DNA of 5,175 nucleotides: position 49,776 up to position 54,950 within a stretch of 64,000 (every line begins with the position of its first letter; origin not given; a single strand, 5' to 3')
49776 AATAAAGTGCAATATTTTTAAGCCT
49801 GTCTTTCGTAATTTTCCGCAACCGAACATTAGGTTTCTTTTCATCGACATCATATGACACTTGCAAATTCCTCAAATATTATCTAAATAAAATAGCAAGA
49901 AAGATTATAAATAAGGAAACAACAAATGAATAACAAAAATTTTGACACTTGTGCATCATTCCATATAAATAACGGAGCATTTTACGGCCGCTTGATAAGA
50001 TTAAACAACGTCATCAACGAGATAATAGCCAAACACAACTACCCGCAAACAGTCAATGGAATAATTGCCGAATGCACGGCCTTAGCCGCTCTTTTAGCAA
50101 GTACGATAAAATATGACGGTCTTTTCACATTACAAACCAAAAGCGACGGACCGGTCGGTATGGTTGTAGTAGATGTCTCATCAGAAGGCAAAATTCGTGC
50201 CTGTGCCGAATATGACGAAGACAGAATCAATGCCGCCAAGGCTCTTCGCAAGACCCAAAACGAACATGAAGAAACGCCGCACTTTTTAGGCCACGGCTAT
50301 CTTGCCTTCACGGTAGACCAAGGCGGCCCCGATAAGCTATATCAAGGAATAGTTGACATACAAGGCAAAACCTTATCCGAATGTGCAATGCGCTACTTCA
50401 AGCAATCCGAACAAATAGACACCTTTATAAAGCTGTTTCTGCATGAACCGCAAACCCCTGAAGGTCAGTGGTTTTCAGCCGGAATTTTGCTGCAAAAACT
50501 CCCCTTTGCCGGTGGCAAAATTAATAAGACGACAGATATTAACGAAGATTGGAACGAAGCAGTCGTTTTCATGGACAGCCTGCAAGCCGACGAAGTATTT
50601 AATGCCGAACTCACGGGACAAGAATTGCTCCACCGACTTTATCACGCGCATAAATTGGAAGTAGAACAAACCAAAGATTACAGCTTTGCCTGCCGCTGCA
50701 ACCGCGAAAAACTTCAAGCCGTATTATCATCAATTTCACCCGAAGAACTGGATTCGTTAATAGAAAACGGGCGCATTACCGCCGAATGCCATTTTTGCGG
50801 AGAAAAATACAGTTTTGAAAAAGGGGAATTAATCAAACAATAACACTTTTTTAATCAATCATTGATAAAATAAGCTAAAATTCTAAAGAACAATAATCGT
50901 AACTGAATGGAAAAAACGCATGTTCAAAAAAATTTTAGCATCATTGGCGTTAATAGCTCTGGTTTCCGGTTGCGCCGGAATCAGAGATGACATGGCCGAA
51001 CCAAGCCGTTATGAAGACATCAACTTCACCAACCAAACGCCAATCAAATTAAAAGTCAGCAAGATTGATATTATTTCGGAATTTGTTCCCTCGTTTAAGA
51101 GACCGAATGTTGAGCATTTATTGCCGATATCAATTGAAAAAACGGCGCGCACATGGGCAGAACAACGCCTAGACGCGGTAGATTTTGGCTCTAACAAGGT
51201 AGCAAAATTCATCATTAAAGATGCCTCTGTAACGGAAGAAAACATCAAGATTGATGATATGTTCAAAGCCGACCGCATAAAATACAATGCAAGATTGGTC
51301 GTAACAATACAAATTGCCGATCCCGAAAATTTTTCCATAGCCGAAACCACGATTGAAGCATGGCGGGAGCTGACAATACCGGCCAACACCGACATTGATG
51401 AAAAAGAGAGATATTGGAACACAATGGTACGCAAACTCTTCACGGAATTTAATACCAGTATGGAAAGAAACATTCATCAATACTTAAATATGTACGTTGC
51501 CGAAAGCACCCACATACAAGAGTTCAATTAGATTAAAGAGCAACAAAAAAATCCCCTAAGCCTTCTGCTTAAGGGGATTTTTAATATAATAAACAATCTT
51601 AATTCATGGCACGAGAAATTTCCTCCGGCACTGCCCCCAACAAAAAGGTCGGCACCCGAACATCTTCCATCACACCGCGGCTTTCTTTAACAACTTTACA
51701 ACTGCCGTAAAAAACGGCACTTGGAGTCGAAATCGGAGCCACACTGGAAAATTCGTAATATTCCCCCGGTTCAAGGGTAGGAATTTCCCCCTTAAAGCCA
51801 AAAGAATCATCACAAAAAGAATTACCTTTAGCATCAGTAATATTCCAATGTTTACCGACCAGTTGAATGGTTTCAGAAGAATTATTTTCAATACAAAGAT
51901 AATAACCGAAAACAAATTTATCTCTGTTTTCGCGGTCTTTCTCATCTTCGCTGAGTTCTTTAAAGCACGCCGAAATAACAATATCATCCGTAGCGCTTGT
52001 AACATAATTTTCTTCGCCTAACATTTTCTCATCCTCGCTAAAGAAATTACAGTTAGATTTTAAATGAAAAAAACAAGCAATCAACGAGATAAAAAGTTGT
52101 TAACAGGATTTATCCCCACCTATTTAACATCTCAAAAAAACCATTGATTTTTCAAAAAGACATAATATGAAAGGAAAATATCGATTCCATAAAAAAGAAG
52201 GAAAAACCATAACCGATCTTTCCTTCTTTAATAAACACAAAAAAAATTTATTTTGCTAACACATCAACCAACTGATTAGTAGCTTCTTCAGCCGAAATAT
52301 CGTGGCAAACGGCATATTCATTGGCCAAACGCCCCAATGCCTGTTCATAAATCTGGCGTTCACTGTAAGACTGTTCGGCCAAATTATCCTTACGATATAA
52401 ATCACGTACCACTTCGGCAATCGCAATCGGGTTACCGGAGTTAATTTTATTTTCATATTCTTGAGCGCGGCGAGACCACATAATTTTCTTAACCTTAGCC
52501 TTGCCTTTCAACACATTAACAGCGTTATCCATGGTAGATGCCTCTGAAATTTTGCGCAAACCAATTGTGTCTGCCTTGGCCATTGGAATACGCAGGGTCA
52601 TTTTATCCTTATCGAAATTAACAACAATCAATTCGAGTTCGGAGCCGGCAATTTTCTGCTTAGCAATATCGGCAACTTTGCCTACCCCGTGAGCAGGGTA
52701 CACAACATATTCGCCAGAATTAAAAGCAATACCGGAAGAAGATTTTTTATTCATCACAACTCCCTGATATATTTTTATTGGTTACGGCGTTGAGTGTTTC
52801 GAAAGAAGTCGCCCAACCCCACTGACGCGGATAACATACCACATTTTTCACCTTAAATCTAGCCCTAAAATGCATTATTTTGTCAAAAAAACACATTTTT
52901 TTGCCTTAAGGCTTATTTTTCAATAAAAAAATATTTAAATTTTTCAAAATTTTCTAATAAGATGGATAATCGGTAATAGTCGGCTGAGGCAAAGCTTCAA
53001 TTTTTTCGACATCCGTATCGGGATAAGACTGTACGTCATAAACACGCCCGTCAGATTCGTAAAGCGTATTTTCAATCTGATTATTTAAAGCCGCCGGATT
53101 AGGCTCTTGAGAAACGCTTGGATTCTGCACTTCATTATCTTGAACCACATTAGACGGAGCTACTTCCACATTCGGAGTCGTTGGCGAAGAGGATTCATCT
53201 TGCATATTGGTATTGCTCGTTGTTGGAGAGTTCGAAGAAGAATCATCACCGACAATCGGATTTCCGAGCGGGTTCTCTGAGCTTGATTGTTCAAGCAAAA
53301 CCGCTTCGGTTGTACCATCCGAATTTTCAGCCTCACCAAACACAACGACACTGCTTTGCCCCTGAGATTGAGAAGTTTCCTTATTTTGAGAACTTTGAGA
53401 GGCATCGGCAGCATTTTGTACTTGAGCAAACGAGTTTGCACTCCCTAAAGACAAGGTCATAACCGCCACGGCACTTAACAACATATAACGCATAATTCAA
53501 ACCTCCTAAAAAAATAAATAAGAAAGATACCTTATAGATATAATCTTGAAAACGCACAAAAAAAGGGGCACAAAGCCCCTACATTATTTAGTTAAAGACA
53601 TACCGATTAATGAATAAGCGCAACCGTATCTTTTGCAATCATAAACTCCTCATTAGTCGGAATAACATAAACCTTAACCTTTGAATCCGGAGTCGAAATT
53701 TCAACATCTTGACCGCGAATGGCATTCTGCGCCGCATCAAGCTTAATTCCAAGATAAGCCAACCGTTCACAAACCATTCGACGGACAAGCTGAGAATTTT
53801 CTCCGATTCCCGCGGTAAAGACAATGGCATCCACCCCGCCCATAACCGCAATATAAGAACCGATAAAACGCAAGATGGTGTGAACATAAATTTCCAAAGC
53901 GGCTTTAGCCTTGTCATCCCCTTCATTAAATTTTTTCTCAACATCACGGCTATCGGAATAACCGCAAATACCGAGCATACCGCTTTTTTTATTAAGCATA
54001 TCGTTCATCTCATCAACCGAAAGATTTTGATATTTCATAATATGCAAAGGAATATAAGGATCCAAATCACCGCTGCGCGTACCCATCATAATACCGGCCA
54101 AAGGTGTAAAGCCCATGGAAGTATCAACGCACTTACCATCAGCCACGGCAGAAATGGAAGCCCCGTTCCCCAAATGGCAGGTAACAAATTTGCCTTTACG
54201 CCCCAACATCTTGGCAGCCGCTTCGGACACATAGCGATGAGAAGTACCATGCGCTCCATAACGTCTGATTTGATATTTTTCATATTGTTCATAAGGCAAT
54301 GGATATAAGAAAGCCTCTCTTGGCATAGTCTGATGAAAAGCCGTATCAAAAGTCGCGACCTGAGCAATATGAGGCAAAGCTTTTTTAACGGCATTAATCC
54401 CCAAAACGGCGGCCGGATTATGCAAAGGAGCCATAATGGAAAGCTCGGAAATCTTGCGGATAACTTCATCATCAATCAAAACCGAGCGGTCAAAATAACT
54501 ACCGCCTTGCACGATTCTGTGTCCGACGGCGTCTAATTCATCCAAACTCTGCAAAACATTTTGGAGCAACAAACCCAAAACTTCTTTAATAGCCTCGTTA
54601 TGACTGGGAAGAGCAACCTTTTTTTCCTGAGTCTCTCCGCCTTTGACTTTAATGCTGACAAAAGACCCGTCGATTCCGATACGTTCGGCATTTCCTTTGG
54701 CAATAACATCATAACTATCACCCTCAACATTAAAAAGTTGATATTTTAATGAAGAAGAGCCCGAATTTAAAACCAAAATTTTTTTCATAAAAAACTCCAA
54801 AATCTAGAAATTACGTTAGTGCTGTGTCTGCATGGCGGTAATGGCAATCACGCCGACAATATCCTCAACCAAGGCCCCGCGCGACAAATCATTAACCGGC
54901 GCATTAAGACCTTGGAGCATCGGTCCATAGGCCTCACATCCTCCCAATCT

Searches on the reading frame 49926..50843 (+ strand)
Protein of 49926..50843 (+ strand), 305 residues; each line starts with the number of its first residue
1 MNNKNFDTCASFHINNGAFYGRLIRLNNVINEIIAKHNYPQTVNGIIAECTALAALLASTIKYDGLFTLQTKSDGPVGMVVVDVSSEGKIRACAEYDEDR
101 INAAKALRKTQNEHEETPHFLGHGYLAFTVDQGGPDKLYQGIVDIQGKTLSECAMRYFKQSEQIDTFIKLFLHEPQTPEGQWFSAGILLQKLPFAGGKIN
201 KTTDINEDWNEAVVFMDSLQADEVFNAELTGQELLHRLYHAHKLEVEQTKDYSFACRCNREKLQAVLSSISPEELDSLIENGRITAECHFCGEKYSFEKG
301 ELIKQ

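Call 7: search_protein_families(library=pfam, proteins=[window:49926-50843:+], max_evalue=0.0001)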
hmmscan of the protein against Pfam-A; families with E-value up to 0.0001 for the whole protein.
window:49926-50843:+ (305 aa): 1 family
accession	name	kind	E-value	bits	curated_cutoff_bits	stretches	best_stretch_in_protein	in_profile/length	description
PF01430.24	HSP33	-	5.7e-66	223.2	21.4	1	7-298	1-273/273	Hsp33 protein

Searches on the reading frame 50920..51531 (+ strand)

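Call 7: search_protein_families(library=pfam, proteins=[window:50920-51531:+], max_evalue=0.0001)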
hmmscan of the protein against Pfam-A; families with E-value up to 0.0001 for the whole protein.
window:50920-51531:+ (203 aa): 0 families

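Call 63: search_protein_families(library=pfam, proteins=[window:50920-51531:+], max_evalue=0.05)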
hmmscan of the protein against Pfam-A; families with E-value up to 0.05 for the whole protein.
window:50920-51531:+ (203 aa): 1 family
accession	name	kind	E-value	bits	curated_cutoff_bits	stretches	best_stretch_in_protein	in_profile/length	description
PF21657.2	L544_helical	-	0.0093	16.4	27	1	125-194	70-137/144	Nucleotidyl transferase L544, helical domain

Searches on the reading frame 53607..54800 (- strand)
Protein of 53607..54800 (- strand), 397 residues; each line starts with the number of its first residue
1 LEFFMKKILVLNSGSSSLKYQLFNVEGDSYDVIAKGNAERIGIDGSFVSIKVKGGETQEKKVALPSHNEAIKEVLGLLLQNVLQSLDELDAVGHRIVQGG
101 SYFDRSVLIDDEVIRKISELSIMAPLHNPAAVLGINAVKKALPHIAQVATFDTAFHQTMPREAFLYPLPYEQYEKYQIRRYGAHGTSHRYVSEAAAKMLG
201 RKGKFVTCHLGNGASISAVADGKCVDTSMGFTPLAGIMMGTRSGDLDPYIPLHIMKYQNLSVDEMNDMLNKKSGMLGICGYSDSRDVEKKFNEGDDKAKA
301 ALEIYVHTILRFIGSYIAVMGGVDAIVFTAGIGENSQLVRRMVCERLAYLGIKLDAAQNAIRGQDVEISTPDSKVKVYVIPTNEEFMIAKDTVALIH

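Call 7: search_protein_families(library=pfam, proteins=[window:53607-54800:-], max_evalue=0.0001)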
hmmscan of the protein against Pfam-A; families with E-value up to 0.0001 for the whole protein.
window:53607-54800:- (397 aa): 1 family
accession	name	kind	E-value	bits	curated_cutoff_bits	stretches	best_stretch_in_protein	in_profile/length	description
PF00871.23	Acetate_kinase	-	2e-155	517.8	22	1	7-390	1-392/392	Acetokinase family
